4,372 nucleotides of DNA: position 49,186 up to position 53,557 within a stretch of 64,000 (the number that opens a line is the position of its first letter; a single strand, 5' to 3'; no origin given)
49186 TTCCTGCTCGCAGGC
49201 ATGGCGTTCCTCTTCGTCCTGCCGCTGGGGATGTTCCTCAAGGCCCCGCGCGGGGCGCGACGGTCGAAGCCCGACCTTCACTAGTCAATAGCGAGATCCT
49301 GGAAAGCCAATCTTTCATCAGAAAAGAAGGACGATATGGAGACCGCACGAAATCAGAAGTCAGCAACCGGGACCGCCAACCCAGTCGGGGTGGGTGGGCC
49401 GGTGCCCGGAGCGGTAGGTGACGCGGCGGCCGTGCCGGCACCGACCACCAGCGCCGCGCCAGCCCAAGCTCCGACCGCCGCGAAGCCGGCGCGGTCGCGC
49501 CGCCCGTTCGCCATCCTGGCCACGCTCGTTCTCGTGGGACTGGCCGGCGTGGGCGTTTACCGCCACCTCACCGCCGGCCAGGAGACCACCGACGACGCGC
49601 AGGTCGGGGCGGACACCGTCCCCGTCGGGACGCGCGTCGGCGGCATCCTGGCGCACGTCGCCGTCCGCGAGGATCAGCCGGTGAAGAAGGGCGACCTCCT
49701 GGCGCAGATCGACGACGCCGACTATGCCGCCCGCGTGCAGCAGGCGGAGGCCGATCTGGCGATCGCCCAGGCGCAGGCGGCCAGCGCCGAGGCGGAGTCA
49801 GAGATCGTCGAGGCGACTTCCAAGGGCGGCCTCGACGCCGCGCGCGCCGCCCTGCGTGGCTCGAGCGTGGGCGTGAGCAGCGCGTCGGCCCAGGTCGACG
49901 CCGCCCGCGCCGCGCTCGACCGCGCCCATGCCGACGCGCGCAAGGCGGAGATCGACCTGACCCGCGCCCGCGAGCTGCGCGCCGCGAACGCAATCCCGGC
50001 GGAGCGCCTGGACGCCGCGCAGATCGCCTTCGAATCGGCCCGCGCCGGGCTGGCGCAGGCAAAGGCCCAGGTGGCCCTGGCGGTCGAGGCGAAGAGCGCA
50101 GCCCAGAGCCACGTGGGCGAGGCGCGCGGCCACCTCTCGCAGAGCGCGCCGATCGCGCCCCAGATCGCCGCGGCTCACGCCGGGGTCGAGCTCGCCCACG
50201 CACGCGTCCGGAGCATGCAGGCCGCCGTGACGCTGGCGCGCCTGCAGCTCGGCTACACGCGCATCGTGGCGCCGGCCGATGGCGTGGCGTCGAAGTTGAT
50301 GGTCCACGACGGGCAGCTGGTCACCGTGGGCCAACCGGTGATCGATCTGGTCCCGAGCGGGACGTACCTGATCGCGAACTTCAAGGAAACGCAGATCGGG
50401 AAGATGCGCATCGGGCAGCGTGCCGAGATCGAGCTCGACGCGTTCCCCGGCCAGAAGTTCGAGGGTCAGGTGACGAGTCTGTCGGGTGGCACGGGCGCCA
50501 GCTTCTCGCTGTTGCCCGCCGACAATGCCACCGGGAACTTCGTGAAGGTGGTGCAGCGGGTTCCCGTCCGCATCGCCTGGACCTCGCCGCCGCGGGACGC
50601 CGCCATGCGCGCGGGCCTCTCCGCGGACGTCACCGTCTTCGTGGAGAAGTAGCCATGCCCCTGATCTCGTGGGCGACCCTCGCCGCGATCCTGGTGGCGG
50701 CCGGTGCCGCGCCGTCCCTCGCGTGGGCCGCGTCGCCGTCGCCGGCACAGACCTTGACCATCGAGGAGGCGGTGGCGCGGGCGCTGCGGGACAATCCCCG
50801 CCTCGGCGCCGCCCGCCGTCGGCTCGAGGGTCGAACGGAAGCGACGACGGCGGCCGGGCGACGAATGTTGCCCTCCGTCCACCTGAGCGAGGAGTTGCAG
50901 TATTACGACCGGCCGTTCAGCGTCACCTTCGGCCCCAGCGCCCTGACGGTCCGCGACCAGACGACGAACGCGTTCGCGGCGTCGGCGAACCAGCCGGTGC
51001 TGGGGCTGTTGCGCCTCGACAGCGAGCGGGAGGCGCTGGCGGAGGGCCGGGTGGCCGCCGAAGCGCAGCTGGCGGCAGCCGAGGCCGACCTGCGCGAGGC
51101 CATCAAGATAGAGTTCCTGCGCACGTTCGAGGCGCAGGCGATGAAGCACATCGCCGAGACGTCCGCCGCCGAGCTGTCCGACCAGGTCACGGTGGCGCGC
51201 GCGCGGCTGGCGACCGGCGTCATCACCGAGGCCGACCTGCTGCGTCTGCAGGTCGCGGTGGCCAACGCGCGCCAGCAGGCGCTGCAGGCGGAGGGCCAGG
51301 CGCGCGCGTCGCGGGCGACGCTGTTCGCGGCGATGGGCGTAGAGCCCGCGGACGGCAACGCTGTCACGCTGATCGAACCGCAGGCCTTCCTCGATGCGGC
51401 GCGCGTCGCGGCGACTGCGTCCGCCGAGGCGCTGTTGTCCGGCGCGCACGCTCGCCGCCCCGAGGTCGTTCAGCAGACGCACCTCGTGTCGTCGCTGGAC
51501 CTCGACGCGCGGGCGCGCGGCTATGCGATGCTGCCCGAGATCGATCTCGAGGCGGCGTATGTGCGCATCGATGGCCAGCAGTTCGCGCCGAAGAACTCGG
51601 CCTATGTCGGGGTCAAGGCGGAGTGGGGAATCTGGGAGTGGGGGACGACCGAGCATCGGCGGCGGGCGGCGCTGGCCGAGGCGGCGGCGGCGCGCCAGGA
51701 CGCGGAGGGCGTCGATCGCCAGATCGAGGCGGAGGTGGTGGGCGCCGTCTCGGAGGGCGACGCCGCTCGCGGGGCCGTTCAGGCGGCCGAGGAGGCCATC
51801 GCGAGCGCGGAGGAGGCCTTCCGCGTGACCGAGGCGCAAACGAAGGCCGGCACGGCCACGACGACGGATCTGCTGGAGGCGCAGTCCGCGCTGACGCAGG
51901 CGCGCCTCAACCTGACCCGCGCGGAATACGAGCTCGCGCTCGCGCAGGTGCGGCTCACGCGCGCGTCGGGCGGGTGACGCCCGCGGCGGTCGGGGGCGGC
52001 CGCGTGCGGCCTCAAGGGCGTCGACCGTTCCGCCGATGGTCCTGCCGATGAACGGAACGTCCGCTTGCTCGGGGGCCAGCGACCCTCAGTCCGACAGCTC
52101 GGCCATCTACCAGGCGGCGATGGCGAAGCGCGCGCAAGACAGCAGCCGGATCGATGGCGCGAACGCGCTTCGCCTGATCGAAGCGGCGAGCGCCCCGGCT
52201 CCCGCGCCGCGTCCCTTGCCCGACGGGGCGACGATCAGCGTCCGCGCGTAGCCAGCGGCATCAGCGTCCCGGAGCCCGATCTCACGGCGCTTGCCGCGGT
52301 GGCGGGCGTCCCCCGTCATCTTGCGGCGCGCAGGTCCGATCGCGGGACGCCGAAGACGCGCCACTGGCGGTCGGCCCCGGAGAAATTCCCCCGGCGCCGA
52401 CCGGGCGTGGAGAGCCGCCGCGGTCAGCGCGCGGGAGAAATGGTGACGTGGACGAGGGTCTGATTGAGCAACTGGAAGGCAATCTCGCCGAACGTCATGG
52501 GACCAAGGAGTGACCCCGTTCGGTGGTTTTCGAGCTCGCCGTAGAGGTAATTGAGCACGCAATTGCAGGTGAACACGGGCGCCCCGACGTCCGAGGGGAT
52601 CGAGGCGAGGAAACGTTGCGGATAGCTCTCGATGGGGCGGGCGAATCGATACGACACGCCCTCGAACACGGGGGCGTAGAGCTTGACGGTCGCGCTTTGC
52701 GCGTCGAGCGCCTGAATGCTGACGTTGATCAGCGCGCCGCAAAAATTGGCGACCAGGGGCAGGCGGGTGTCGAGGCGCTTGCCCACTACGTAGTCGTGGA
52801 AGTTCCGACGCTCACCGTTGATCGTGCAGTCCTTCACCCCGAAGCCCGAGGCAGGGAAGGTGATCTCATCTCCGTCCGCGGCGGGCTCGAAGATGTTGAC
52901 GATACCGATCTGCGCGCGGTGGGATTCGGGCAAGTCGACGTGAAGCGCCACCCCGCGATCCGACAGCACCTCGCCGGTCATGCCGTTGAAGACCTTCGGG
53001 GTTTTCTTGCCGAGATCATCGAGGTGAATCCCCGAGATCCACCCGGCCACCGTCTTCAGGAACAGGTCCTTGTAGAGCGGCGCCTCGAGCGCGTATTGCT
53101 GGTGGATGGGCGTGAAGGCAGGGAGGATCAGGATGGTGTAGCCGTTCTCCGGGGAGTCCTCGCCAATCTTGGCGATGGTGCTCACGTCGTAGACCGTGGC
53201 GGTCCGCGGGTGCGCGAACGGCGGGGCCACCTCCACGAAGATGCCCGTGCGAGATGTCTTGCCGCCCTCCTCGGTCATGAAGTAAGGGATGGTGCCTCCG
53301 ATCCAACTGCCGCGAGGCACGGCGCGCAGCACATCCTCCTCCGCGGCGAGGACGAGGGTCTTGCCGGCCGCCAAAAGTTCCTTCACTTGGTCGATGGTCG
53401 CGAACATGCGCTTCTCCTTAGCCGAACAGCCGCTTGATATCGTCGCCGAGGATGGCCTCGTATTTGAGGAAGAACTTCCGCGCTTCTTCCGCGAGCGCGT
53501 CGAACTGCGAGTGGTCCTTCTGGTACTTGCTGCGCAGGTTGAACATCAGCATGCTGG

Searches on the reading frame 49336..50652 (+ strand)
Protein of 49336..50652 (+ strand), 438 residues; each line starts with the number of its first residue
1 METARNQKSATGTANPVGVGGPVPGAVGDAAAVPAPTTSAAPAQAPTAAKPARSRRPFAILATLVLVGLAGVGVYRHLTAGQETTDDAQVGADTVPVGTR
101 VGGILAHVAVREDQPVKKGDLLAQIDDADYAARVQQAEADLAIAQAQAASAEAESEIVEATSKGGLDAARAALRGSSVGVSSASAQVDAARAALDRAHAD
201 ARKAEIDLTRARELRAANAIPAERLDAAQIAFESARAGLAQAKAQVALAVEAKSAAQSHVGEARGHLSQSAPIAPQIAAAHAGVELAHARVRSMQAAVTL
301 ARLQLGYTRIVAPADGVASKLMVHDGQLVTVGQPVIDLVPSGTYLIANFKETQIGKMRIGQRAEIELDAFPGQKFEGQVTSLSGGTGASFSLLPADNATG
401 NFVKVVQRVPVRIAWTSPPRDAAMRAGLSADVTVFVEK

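Call 7: search_protein_families(library=pfam, proteins=[window:49336-50652:+], max_evalue=0.001)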
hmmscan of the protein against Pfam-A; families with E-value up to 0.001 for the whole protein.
window:49336-50652:+ (438 aa): 5 families
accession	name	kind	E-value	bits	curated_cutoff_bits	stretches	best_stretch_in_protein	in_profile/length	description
PF16576.10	HlyD_D23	-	2.3e-15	56.9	30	1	260-381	77-183/214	Barrel-sandwich domain of CusB or HlyD membrane-fusion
PF13437.12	HlyD_3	-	6.3e-15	56.3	22.2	1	310-388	2-82/106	HlyD family secretion protein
PF00529.27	CusB_dom_1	-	2.3e-14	53.8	26.5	1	183-436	12-89/89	Cation efflux system protein CusB domain 1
PF13533.13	Biotin_lipoyl_2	-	2.6e-09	37.1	29.8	1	97-126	3-32/32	Biotin-lipoyl like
PF00364.28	Biotin_lipoyl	-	2.9e-05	24.2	22.1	0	309-337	44-72/73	Biotin-requiring enzyme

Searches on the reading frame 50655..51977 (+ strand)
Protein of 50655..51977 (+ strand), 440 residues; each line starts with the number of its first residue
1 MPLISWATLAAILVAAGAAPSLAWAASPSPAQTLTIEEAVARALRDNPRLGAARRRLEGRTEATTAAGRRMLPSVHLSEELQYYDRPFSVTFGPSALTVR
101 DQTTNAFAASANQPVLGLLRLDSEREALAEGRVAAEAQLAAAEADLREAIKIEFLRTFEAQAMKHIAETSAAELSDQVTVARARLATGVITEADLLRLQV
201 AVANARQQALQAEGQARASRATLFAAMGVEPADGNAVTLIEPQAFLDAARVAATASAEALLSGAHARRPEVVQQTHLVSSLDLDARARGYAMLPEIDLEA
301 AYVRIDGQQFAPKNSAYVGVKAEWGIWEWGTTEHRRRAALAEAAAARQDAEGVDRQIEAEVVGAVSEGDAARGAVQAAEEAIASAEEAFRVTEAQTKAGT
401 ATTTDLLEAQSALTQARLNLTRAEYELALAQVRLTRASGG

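Call 7: search_protein_families(library=pfam, proteins=[window:50655-51977:+], max_evalue=0.001)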
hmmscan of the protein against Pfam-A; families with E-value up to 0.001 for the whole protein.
window:50655-51977:+ (440 aa): 1 family
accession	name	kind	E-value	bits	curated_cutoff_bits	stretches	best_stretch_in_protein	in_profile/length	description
PF02321.23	OEP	-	7.7e-45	153.4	22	2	259-439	3-187/187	Outer membrane efflux protein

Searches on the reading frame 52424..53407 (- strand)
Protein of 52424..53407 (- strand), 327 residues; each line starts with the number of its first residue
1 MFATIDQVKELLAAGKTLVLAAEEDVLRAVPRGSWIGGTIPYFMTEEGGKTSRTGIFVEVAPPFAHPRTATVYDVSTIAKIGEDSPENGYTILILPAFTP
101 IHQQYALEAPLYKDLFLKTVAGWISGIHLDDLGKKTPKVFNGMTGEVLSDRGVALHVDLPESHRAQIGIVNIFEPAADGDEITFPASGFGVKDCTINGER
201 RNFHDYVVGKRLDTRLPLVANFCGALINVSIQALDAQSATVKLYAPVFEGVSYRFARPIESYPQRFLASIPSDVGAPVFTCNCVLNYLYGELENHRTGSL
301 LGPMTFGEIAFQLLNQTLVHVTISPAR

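Call 7: search_protein_families(library=pfam, proteins=[window:52424-53407:-], max_evalue=0.001)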
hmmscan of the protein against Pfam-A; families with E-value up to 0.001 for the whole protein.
window:52424-53407:- (327 aa): 1 family
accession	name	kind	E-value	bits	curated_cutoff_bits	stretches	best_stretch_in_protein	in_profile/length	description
PF22396.1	DUF6976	-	2.1e-130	434.7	27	1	4-323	2-320/321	Family of unknown function (DUF6976)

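Call 24: search_protein_families(library=padloc, proteins=[window:52424-53407:-], max_evalue=0.01)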
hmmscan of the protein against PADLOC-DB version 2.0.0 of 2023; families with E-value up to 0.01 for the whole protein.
window:52424-53407:- (327 aa): 0 families
